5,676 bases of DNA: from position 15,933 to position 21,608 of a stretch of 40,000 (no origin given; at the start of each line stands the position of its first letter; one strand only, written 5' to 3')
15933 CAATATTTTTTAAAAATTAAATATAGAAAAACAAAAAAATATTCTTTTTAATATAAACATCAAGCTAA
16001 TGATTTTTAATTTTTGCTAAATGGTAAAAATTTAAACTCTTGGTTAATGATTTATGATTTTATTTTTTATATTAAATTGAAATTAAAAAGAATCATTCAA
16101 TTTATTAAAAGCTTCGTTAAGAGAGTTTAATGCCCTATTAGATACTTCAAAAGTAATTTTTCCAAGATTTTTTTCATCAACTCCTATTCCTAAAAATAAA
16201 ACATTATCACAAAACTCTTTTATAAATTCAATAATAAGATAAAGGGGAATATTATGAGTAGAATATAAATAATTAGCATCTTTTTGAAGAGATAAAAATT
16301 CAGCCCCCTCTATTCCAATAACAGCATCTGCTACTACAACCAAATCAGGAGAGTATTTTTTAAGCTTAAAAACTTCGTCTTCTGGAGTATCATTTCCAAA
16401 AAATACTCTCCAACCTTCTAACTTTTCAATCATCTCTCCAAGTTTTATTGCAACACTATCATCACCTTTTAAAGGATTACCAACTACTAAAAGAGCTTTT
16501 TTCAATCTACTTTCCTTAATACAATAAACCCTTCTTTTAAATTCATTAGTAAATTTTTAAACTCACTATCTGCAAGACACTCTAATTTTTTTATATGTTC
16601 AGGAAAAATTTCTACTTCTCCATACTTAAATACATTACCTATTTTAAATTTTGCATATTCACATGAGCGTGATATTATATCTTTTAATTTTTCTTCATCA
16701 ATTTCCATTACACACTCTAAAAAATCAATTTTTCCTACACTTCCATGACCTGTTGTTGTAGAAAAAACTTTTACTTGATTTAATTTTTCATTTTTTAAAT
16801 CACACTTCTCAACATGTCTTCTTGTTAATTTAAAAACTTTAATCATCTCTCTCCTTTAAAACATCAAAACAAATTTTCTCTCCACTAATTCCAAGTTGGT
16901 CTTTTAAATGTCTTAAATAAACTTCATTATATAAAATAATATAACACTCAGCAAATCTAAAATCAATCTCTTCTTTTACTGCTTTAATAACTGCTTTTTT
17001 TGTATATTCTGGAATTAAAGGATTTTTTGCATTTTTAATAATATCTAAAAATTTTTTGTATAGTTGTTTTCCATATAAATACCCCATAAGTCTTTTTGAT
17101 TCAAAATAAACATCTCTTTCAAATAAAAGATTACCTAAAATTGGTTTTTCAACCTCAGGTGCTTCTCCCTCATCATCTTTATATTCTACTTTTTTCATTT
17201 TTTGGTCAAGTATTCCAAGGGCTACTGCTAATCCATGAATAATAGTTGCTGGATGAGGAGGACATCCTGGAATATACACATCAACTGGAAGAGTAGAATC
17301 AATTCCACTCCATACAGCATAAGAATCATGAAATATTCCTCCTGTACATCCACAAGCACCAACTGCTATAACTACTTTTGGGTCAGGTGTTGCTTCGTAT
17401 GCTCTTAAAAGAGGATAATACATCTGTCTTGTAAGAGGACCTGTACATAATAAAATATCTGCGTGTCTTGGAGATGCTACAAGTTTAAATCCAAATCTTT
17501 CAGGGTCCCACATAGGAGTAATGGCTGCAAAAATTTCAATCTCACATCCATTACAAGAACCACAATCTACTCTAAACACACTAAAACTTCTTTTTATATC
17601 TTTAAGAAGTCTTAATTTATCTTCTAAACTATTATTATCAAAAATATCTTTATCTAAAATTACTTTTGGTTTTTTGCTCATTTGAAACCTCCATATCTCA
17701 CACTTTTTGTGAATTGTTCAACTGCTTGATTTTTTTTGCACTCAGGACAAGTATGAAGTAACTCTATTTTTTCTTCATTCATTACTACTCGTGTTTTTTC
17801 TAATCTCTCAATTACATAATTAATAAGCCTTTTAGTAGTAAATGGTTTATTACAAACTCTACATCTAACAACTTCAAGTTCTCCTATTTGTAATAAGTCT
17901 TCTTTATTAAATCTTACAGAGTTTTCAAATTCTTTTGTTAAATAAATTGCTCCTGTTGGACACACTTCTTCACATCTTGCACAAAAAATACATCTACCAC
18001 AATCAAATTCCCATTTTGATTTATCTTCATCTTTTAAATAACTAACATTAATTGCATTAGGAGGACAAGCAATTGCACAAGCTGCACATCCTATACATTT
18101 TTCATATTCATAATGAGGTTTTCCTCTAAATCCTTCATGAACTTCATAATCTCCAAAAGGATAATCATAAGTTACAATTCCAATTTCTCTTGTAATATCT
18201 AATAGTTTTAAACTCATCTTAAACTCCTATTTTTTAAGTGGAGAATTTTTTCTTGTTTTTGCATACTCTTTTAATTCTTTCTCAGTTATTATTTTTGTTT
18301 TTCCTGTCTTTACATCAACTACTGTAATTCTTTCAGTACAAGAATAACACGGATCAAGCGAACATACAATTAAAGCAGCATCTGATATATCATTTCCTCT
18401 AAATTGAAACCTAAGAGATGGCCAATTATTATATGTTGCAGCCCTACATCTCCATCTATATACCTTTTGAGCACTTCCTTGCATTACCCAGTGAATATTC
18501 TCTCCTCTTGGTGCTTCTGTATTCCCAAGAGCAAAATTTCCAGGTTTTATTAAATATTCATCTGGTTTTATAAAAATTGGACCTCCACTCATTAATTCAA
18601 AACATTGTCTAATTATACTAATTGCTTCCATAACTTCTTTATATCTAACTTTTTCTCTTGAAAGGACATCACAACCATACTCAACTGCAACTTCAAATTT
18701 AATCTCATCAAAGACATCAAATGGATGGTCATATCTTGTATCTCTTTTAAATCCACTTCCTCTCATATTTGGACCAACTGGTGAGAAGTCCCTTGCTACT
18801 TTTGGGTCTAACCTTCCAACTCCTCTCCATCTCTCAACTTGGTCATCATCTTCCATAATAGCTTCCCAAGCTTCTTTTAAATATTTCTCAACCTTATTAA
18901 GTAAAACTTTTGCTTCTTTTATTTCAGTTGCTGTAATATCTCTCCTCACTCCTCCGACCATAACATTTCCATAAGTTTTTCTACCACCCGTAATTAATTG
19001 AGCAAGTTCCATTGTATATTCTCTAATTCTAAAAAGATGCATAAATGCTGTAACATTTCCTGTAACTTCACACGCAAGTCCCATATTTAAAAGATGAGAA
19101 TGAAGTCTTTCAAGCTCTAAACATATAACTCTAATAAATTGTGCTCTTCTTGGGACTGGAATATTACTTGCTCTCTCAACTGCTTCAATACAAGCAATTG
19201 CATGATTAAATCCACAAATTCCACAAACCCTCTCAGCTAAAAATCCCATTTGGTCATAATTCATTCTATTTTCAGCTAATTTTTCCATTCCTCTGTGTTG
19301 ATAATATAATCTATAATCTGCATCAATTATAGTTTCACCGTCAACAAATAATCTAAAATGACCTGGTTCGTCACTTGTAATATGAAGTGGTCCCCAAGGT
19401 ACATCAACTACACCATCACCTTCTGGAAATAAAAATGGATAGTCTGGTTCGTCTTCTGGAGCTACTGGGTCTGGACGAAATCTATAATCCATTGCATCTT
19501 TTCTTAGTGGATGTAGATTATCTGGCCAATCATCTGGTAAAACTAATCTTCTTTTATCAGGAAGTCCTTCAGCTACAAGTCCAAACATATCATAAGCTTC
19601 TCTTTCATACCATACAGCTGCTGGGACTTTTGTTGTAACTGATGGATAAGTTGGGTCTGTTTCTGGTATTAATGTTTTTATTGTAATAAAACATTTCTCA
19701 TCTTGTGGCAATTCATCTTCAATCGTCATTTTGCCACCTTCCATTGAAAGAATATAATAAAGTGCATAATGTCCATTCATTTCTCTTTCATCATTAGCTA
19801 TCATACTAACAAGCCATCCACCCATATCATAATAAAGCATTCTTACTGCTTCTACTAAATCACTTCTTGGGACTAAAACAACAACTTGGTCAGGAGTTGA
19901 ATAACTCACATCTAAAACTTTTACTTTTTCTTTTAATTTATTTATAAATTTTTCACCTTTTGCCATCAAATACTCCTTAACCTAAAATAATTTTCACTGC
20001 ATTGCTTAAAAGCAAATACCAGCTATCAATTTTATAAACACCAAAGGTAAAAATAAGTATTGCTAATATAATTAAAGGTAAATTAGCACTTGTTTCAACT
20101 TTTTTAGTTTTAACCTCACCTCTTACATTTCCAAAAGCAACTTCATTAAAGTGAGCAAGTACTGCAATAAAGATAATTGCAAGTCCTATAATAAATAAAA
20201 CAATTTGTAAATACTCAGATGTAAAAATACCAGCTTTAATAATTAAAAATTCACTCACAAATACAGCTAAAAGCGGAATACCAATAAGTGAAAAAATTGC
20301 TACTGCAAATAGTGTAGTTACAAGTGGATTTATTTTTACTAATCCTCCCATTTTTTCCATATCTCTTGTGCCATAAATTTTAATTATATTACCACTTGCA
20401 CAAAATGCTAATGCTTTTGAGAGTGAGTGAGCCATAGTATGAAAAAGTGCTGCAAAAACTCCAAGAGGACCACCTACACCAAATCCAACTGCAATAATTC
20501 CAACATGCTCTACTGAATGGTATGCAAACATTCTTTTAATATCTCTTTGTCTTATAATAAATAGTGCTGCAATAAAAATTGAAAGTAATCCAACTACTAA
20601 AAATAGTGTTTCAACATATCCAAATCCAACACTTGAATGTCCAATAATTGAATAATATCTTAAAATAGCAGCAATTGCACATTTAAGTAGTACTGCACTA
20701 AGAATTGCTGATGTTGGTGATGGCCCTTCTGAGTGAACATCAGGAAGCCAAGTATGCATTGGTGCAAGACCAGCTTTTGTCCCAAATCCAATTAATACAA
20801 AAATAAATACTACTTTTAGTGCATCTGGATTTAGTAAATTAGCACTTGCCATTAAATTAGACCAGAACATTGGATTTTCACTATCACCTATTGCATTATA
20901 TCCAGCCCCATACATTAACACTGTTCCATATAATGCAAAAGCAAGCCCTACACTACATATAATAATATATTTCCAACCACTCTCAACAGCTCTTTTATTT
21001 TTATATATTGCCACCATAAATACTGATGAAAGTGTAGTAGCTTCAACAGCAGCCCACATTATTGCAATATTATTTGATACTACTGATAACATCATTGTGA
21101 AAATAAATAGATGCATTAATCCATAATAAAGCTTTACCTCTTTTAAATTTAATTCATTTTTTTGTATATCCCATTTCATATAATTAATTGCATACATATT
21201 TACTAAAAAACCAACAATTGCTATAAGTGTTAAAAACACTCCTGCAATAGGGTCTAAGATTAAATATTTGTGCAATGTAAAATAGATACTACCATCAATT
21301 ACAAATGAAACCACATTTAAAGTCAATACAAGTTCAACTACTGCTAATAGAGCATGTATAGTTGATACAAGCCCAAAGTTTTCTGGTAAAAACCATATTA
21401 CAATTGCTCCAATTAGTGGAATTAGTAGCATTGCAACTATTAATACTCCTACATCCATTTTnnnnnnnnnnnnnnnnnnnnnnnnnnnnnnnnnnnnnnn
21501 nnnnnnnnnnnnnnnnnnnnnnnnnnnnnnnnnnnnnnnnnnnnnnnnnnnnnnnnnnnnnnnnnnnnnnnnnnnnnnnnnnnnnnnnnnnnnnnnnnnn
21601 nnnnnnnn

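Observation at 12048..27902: Shared 16-bp operator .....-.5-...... at class-II-like position in the wtpA, focA and fdhF-hyf promoters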

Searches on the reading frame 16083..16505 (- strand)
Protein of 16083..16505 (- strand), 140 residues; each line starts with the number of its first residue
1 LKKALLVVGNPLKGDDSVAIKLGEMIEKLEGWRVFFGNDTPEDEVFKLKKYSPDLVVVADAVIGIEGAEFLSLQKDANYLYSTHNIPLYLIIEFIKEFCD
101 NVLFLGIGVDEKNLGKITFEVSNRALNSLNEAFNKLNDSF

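Call 9: search_protein_families(library=pfam, proteins=[window:16083-16505:-])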
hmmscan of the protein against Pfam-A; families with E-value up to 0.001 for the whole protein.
window:16083-16505:- (140 aa): 0 families

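Call 53: search_protein_families(library=ncbifam, proteins=[window:16083-16505:-], max_evalue=0.01)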
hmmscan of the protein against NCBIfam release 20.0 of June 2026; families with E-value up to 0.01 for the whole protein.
window:16083-16505:- (140 aa): 2 families
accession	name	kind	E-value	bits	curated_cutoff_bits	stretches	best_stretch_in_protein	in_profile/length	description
TIGR00142.1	hycI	equivalog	1.2e-13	51.1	119.1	1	5-122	3-128/146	hydrogenase maturation peptidase HycI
TIGR00072.1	hydrog_prot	superfamily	5.3e-12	45.9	47.45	1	6-137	3-142/145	hydrogenase maturation protease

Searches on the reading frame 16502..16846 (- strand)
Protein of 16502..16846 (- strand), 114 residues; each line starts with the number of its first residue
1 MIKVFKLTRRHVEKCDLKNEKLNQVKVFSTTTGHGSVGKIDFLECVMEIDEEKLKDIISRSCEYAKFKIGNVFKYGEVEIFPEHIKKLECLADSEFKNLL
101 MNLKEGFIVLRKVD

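Call 9: search_protein_families(library=pfam, proteins=[window:16502-16846:-])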
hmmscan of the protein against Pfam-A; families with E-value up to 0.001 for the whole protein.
window:16502-16846:- (114 aa): 1 family
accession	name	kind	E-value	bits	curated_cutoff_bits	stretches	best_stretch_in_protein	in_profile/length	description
PF07450.16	HycH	-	7e-10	39.8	25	1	2-97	2-97/129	Formate hydrogenlyase maturation protein HycH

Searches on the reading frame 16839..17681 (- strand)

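Call 9: search_protein_families(library=pfam, proteins=[window:16839-17681:-])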
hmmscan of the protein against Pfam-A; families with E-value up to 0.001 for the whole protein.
window:16839-17681:- (280 aa): 1 family
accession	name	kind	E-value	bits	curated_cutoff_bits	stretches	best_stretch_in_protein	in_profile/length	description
PF01058.29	Oxidored_q6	-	1.1e-30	106.5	27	1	43-152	1-126/128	NADH ubiquinone oxidoreductase, 20 Kd subunit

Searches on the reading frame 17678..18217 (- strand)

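Call 9: search_protein_families(library=pfam, proteins=[window:17678-18217:-])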
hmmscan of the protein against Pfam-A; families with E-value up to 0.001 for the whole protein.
window:17678-18217:- (179 aa): 8 families
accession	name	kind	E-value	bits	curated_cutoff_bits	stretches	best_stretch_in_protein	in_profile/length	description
PF12838.12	Fer4_7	-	7.2e-14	52.4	27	1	40-90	1-52/52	4Fe-4S dicluster domain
PF13187.11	Fer4_9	-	7.5e-11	42.3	27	1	40-91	1-52/52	4Fe-4S dicluster domain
PF00037.32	Fer4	-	2.3e-10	40.3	21.1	2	36-56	3-23/24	4Fe-4S binding domain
PF14697.11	Fer4_21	-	3.4e-08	33.9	35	1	39-91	6-57/59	4Fe-4S dicluster domain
PF12837.12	Fer4_6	-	2.5e-06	27.6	25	1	33-56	1-24/24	4Fe-4S binding domain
PF13237.11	Fer4_10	-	3.9e-06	27.1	25.5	1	35-87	3-53/53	4Fe-4S dicluster domain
PF12797.12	Fer4_2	-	1.7e-05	24.9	24.5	1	33-52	2-21/22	4Fe-4S binding domain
PF13484.11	Fer4_16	-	2.4e-05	25.4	30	0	75-99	1-26/66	4Fe-4S double cluster binding domain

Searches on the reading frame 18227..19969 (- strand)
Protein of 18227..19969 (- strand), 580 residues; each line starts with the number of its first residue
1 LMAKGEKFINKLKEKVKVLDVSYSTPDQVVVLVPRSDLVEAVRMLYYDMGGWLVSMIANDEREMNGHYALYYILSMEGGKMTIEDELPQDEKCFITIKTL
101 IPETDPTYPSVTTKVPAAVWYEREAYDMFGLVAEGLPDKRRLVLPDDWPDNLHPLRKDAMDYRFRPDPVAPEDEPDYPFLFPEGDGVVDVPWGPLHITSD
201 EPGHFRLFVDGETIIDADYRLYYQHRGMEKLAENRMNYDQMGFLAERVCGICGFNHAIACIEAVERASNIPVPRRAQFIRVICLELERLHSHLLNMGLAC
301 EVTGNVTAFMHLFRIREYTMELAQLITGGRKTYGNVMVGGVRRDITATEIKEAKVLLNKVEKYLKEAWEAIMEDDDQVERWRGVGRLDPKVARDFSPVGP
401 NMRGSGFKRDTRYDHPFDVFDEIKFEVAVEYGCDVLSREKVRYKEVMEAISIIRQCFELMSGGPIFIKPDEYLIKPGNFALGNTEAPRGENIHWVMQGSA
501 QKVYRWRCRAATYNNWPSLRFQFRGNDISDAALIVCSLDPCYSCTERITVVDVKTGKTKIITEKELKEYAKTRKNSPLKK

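Call 9: search_protein_families(library=pfam, proteins=[window:18227-19969:-])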
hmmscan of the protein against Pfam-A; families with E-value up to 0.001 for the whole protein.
window:18227-19969:- (580 aa): 3 families
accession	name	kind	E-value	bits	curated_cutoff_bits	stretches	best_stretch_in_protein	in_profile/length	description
PF00346.24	Complex1_49kDa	-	2.8e-50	171.4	24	2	304-474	3-173/271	Respiratory-chain NADH dehydrogenase, 49 Kd subunit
PF00329.25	Complex1_30kDa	-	4.4e-27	95.5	22.5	1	32-159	2-118/124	Respiratory-chain NADH dehydrogenase, 30 Kd subunit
PF00374.24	NiFeSe_Hases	-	5.5e-13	49.1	25.8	1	226-294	1-68/508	Nickel-dependent hydrogenase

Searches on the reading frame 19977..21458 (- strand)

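Call 9: search_protein_families(library=pfam, proteins=[window:19977-21458:-])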
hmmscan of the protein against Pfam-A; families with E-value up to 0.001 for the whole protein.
window:19977-21458:- (493 aa): 2 families
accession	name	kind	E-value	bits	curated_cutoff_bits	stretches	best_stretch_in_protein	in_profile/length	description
PF00361.26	Proton_antipo_M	-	4.3e-56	190.7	21.5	1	128-425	1-290/294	NADH:quinone oxidoreductase/Mrp antiporter, TM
PF00662.26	Proton_antipo_N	-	1.1e-06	28.8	24.5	1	64-97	11-44/51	NADH-Ubiquinone oxidoreductase (complex I), chain 5 N-terminus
